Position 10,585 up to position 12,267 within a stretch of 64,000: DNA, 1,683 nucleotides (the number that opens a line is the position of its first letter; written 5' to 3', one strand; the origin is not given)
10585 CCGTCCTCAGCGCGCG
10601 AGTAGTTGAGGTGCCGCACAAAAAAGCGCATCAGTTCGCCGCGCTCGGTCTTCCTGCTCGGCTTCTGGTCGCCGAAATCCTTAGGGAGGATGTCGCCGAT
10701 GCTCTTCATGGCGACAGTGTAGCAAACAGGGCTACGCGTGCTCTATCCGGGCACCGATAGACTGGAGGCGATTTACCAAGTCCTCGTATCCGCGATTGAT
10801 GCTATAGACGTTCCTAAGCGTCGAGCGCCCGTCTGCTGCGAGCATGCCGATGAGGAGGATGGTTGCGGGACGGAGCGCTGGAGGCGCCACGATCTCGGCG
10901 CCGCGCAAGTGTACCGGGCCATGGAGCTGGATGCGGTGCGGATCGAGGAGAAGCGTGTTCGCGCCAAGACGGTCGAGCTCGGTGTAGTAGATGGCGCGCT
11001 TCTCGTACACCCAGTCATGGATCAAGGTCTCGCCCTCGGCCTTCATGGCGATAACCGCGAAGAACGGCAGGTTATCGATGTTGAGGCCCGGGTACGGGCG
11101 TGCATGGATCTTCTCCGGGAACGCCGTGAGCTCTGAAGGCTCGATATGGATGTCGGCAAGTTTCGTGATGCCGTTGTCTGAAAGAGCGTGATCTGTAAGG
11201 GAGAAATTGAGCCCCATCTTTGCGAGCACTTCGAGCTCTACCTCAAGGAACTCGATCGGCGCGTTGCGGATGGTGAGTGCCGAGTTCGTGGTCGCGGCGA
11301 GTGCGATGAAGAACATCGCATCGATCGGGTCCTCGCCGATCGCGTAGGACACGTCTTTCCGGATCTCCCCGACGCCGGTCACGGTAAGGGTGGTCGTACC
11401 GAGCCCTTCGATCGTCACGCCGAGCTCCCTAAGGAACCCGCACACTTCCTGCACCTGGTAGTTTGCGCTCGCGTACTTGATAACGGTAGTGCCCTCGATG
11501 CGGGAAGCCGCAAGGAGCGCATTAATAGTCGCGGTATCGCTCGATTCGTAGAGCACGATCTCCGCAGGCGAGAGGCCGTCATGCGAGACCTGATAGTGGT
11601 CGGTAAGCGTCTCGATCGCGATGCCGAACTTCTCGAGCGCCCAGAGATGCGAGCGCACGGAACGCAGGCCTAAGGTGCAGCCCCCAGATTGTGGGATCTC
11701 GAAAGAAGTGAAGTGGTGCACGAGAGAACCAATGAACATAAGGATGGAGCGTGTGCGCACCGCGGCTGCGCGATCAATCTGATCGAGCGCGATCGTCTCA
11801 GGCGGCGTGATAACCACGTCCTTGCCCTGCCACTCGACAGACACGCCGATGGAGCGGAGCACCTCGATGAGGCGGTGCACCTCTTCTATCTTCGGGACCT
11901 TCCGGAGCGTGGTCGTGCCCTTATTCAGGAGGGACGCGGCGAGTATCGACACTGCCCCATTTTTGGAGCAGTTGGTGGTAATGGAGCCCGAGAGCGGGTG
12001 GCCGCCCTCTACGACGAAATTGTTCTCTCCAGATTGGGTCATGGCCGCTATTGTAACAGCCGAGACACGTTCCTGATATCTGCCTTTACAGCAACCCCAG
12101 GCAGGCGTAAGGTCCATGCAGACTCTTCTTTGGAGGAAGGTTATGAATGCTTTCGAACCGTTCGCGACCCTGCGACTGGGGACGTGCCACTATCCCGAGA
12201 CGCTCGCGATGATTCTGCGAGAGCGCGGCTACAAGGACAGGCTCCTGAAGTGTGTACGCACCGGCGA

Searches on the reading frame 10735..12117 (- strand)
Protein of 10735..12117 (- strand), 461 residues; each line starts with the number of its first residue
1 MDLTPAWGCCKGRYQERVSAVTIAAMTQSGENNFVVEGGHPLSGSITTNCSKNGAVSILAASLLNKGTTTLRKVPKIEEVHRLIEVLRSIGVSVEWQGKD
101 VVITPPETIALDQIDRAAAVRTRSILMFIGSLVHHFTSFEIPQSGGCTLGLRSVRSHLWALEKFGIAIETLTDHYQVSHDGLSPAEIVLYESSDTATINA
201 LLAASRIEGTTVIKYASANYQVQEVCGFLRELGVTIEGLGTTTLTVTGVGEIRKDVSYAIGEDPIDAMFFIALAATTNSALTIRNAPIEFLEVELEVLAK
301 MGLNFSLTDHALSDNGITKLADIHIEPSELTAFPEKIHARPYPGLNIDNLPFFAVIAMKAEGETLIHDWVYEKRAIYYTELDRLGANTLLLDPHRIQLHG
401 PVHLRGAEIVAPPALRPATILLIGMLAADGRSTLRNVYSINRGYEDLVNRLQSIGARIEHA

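Call 50: search_protein_families(library=pfam, proteins=[window:10735-12117:-], max_evalue=0.0001)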
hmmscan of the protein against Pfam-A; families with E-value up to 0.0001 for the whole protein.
window:10735-12117:- (461 aa): 1 family
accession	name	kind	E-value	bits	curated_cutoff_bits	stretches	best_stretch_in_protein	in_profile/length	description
PF00275.25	EPSP_synthase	-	4.5e-47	161.1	22.8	1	36-451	1-417/417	EPSP synthase (3-phosphoshikimate 1-carboxyvinyltransferase)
